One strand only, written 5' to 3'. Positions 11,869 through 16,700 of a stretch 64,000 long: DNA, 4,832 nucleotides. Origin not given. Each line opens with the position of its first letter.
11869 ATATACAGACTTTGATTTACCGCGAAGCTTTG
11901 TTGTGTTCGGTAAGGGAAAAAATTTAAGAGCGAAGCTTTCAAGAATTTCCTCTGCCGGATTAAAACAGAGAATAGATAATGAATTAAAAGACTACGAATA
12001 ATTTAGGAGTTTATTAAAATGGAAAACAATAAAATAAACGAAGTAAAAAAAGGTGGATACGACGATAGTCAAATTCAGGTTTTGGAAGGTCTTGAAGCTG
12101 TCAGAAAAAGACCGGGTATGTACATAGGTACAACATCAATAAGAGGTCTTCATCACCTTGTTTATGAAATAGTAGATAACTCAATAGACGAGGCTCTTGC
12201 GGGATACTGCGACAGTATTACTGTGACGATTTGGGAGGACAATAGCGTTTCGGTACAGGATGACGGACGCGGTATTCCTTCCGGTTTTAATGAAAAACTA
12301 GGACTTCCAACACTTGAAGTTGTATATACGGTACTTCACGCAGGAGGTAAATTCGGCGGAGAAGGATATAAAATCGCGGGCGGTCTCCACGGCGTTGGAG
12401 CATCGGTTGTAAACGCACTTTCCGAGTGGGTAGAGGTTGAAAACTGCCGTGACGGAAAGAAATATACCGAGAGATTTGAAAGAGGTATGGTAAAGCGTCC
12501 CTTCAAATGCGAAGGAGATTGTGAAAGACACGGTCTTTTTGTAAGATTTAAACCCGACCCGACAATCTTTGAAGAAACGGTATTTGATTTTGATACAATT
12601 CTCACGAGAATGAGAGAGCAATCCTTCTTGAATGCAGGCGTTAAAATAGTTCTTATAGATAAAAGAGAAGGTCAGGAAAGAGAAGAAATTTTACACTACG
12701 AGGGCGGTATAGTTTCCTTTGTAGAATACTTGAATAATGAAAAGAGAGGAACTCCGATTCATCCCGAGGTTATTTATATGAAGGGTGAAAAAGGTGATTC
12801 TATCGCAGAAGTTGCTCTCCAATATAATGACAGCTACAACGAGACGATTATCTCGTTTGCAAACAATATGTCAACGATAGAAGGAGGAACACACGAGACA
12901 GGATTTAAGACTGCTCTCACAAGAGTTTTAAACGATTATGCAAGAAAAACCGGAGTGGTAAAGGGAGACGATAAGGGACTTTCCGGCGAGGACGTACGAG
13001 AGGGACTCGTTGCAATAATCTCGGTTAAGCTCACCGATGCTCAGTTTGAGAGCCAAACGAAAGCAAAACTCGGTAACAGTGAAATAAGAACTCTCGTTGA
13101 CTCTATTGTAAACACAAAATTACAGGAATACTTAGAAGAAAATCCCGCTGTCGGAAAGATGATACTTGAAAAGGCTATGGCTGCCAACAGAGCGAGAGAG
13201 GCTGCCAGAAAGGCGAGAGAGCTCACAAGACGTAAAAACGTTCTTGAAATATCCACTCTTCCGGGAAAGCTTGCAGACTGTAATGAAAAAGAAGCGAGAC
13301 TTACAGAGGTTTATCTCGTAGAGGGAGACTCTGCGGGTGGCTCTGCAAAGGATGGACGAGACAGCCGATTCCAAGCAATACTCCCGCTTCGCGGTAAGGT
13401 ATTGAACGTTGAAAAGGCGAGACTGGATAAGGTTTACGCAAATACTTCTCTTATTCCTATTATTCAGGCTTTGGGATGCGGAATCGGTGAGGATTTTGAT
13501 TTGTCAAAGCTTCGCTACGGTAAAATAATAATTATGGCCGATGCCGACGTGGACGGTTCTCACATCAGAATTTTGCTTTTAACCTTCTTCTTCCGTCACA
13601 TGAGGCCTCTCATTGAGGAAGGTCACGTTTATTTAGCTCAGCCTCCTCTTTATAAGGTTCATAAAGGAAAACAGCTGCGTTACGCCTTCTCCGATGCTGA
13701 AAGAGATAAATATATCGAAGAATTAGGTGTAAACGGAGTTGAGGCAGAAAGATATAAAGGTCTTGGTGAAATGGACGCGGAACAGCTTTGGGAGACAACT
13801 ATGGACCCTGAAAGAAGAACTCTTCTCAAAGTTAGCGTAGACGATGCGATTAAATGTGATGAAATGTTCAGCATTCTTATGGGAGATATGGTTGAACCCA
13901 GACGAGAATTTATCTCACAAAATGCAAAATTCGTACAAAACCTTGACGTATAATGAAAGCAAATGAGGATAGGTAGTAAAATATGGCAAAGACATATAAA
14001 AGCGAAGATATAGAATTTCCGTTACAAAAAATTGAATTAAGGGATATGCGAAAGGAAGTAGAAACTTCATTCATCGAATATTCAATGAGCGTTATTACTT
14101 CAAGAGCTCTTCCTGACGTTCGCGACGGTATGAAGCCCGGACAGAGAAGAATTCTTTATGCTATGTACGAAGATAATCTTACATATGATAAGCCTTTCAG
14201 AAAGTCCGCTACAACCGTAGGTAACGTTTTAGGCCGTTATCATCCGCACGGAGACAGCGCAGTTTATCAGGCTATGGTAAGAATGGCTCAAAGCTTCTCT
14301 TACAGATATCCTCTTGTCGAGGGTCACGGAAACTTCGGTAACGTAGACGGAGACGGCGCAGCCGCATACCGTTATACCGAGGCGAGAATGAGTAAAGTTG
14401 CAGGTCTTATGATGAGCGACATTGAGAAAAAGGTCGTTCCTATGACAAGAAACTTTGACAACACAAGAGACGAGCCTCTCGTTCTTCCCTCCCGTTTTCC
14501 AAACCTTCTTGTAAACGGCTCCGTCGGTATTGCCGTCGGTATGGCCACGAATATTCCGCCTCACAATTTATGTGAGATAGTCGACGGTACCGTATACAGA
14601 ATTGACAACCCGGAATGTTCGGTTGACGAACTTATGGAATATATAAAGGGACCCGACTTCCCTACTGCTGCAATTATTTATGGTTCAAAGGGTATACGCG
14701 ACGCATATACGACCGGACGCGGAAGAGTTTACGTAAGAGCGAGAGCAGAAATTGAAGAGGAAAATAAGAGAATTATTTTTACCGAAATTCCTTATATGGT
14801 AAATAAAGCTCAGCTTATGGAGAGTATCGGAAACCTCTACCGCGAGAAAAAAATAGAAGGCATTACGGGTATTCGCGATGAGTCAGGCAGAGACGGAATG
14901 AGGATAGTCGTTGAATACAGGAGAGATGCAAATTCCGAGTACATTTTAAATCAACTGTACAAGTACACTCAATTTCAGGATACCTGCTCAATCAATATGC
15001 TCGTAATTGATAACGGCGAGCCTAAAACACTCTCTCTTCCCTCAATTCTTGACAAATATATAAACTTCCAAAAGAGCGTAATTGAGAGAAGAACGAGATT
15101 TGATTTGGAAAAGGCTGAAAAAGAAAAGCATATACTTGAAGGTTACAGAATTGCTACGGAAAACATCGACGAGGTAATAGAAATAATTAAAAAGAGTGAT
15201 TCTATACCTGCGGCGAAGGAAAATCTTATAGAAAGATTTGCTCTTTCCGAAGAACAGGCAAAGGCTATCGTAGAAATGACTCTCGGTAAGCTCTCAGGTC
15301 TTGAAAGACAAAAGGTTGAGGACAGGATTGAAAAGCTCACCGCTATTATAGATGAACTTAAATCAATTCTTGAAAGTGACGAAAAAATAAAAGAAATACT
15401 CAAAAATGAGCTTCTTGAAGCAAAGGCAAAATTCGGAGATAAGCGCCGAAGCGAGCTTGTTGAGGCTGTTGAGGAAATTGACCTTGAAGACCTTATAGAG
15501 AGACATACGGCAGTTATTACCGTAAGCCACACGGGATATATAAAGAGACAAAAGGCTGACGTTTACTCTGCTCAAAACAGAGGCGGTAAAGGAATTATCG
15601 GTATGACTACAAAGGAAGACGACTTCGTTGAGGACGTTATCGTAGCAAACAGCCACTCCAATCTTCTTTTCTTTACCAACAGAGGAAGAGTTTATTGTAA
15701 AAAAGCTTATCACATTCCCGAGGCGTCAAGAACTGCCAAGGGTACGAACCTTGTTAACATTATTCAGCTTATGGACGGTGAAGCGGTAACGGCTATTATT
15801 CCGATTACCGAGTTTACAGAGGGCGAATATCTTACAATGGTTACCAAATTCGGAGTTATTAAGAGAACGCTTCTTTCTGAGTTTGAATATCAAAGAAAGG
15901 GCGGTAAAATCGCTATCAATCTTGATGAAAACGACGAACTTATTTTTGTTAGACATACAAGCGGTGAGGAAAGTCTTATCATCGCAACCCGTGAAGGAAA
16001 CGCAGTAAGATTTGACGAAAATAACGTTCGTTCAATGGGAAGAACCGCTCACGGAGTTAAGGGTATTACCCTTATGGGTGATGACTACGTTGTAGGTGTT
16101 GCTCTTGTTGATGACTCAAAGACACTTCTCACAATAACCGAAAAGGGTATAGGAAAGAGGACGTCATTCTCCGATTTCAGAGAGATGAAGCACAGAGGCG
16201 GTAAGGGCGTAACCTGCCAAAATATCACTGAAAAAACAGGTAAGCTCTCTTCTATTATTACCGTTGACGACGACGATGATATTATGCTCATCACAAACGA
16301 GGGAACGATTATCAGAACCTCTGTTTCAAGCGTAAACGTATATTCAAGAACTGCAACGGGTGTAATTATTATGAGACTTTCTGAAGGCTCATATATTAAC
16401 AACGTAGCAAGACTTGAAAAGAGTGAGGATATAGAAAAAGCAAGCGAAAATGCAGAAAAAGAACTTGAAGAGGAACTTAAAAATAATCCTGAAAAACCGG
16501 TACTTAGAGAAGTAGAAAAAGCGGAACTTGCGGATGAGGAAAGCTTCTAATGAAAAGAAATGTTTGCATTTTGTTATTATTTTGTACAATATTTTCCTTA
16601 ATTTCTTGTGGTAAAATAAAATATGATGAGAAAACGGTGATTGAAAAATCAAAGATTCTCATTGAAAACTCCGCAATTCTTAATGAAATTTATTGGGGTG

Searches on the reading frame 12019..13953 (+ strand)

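Call 77: search_protein_families(library=pfam, proteins=[window:12019-13953:+], max_evalue=0.00001)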
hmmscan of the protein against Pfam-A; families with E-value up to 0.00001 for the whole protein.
window:12019-13953:+ (644 aa): 4 families
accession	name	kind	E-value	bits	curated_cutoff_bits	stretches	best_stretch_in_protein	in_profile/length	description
PF00204.31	DNA_gyraseB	-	1.1e-60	204.5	27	1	230-401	1-172/173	DNA gyrase B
PF00986.26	DNA_gyraseB_C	-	5.1e-29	100.7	29.8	1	573-632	3-62/63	DNA gyrase B subunit, carboxyl terminus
PF01751.28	Toprim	-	4.2e-17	62.6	23.1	1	430-541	1-95/96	Toprim domain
PF02518.31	HATPase_c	-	6.1e-14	52.8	26.4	1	42-139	4-92/111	Histidine kinase-, DNA gyrase B-, and HSP90-like ATPase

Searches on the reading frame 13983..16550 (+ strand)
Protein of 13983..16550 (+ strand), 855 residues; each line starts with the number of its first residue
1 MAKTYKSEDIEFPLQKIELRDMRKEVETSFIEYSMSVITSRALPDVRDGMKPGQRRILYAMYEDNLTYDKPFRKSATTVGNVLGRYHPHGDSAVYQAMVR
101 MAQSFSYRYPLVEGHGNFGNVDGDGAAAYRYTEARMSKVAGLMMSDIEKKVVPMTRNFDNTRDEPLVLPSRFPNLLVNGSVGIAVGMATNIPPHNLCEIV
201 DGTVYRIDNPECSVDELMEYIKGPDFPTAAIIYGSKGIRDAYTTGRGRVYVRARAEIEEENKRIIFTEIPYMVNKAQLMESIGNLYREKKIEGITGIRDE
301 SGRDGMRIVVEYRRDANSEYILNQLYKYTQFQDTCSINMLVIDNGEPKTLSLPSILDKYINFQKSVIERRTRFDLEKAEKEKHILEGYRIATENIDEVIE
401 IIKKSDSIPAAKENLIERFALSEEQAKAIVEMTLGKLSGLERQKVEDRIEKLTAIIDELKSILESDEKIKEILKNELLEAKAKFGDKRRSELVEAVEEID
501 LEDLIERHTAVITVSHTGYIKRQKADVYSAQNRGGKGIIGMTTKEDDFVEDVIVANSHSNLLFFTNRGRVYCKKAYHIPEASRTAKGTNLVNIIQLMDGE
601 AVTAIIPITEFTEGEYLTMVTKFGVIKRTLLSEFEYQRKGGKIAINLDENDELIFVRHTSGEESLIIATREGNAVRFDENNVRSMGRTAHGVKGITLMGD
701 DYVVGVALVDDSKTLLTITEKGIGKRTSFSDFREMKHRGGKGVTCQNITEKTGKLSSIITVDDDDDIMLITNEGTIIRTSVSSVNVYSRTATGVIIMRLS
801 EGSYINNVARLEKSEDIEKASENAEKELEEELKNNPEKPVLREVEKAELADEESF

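Call 77: search_protein_families(library=pfam, proteins=[window:13983-16550:+], max_evalue=0.00001)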
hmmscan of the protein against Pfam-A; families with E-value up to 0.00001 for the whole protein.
window:13983-16550:+ (855 aa): 2 families
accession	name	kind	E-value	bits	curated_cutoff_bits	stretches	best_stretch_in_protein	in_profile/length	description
PF00521.26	DNA_topoisoIV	-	1.2e-161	538.9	31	1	41-477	1-431/432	DNA gyrase/topoisomerase IV, subunit A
PF03989.18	DNA_gyraseA_C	-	2.9e-66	219.1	27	5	511-556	3-48/48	DNA gyrase C-terminal domain, beta-propeller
